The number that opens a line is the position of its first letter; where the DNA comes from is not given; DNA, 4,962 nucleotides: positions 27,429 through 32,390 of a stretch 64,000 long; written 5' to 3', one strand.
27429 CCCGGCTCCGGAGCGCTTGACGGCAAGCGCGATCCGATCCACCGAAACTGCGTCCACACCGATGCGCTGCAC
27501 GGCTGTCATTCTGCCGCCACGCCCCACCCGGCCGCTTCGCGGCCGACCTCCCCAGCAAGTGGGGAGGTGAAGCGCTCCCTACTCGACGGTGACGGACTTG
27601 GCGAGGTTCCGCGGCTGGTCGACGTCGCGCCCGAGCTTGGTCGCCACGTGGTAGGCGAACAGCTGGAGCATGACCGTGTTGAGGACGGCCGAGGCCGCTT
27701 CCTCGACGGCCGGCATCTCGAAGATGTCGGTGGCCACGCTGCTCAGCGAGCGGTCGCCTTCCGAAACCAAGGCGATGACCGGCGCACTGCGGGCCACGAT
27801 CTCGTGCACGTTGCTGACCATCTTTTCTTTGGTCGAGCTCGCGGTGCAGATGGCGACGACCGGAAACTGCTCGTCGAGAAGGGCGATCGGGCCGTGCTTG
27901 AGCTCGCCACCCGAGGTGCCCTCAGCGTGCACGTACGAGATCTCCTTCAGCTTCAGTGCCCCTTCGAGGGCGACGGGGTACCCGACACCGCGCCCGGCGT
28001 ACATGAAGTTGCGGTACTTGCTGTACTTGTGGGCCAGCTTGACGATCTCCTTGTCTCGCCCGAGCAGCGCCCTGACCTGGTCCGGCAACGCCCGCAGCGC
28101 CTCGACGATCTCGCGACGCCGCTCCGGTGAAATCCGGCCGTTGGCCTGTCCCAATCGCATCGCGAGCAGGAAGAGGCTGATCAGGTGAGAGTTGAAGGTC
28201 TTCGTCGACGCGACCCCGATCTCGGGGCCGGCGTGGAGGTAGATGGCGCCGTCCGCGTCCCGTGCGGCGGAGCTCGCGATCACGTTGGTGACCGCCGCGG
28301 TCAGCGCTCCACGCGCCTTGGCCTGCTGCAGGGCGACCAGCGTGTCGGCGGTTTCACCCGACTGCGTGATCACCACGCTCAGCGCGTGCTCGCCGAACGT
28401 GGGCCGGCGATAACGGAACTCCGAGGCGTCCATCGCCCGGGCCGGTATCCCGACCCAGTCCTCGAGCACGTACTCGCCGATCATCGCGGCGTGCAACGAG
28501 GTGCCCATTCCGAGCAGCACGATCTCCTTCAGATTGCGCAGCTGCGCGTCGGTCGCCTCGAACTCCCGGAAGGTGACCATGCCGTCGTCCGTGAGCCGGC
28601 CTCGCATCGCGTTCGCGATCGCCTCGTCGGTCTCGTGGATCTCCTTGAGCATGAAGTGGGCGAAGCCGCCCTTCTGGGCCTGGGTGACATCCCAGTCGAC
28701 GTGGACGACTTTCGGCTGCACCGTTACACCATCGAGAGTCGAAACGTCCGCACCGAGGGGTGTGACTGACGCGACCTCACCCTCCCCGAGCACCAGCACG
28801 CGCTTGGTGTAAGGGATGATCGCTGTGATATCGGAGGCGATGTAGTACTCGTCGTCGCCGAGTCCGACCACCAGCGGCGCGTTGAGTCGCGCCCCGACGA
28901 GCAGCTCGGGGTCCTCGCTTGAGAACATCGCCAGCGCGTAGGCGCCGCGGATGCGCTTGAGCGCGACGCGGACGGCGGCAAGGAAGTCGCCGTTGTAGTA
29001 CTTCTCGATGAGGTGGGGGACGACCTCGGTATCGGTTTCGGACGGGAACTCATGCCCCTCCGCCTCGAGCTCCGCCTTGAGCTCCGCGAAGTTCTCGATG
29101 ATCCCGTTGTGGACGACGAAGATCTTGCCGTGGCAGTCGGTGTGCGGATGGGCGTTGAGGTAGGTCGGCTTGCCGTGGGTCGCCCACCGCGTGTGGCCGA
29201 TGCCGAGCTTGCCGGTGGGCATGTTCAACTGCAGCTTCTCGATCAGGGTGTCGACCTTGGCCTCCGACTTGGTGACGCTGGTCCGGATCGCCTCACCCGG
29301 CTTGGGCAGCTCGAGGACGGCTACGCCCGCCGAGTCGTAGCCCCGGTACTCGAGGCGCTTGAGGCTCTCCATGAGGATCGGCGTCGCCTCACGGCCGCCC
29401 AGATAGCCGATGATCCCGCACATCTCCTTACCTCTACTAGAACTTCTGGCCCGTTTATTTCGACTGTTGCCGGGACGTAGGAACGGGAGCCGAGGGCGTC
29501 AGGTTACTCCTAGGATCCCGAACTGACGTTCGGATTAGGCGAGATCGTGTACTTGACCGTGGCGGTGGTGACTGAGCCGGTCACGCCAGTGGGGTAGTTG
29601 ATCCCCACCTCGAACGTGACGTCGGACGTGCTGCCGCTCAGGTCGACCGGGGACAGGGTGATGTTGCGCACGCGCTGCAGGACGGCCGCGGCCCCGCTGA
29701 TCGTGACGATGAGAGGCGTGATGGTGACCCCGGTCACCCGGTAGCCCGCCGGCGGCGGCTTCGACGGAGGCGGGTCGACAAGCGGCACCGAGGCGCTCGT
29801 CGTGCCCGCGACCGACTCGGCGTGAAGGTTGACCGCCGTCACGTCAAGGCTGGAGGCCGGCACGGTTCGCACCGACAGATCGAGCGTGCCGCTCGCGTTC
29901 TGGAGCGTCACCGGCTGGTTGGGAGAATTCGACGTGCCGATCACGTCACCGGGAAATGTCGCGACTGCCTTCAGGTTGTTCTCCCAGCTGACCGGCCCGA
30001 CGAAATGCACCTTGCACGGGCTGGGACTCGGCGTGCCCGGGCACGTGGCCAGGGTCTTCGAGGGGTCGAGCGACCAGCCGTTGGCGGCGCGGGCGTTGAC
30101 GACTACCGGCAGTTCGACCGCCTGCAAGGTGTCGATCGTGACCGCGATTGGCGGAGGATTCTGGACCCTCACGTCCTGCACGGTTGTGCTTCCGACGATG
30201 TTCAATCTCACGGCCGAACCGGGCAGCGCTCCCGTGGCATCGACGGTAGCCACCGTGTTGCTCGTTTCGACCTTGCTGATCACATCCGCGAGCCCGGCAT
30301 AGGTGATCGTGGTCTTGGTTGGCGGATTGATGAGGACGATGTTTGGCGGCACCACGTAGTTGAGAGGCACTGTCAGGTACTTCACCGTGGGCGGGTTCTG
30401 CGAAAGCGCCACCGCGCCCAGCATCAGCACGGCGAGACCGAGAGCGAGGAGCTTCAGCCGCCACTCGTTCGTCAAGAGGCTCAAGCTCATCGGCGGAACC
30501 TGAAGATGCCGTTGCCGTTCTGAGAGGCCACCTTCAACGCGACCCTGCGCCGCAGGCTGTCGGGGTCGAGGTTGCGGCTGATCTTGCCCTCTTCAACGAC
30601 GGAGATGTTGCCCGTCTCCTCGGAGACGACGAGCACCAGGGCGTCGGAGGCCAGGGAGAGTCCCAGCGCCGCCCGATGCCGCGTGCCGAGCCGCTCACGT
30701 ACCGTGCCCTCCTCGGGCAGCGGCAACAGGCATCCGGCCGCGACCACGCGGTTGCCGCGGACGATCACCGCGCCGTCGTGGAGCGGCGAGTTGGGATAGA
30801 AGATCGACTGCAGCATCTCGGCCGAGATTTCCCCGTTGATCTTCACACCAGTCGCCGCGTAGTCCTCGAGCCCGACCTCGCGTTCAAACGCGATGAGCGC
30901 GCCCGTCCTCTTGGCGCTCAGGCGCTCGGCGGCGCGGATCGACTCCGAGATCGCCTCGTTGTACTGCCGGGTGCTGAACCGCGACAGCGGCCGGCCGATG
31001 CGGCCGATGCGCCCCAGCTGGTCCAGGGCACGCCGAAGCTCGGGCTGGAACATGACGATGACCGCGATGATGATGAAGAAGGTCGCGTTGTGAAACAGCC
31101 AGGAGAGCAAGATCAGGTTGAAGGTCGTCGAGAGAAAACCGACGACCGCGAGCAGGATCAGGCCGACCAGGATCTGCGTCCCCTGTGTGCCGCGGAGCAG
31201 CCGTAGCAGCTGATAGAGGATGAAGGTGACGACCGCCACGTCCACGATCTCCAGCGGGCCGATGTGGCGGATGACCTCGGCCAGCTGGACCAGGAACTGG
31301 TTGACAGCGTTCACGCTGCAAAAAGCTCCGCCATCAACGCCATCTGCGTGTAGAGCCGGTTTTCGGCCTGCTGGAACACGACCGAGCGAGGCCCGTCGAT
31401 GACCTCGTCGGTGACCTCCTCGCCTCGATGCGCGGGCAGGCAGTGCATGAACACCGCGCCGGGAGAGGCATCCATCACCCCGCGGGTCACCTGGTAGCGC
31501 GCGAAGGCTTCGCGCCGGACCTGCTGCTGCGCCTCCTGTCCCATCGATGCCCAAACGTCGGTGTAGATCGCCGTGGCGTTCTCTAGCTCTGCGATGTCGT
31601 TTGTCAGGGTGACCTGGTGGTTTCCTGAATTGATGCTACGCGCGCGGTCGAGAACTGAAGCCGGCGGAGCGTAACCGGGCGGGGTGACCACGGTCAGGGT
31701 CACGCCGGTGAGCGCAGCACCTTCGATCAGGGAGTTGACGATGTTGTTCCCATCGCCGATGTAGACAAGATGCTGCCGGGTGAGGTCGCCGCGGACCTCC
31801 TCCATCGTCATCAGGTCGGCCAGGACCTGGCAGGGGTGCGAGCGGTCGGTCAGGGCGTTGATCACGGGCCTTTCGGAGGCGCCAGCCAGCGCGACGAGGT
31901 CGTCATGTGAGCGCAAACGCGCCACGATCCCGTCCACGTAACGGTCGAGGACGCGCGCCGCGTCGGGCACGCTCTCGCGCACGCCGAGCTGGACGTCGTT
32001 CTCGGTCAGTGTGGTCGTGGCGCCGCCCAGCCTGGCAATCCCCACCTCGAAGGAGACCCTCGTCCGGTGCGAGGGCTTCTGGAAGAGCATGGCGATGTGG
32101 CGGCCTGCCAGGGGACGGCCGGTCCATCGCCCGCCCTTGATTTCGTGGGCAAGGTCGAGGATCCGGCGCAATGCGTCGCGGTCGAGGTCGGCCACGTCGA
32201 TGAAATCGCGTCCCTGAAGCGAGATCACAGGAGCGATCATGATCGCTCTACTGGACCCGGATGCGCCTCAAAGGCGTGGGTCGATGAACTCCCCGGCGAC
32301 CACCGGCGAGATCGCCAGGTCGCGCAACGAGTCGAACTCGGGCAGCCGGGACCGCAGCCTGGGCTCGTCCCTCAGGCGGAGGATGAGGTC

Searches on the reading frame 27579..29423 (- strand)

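Call 7: search_protein_families(library=pfam, proteins=[window:27579-29423:-], max_evalue=0.001)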
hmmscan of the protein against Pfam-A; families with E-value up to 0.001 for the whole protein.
window:27579-29423:- (614 aa): 3 families
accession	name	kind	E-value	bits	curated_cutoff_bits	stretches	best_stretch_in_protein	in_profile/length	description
PF01380.27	SIS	-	6.3e-48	162.3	25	2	295-422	2-130/131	SIS domain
PF13522.11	GATase_6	-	1.7e-19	70.6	27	1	70-198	9-130/130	Glutamine amidotransferase domain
PF13537.11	GATase_7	-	4.9e-16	59.3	25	1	93-202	15-121/123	Glutamine amidotransferase domain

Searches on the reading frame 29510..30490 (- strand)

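Call 32: search_protein_families(library=pfam, proteins=[window:29510-30490:-], max_evalue=0.0001)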
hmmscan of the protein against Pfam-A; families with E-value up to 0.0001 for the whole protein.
window:29510-30490:- (326 aa): 1 family
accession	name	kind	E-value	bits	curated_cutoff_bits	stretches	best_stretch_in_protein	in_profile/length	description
PF07949.17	YbbR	-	6.7e-08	33.2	22.3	1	246-316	12-81/81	YbbR-like protein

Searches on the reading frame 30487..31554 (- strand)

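Call 32: search_protein_families(library=pfam, proteins=[window:30487-31554:-], max_evalue=0.0001)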
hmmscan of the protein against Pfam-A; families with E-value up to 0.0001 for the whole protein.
window:30487-31554:- (355 aa): 2 families
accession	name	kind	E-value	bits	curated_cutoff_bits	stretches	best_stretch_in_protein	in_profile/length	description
PF02457.21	DAC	-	9.2e-43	145.1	27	1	207-324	2-118/119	DisA bacterial checkpoint controller nucleotide-binding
PF19293.4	CdaA_N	-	9.4e-06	26.2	23.8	1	101-172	8-80/81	CdaA N-terminal transmembrane domain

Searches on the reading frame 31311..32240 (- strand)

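Call 32: search_protein_families(library=pfam, proteins=[window:31311-32240:-], max_evalue=0.0001)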
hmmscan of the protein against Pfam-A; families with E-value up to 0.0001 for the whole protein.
window:31311-32240:- (309 aa): 2 families
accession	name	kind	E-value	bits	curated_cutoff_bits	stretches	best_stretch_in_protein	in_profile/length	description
PF00185.30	OTCace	-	2.1e-53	181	29.4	1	157-304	4-155/157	Aspartate/ornithine carbamoyltransferase, Asp/Orn binding domain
PF02729.26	OTCace_N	-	4.6e-44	150.5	29.9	1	11-148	1-148/148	Aspartate/ornithine carbamoyltransferase, carbamoyl-P binding domain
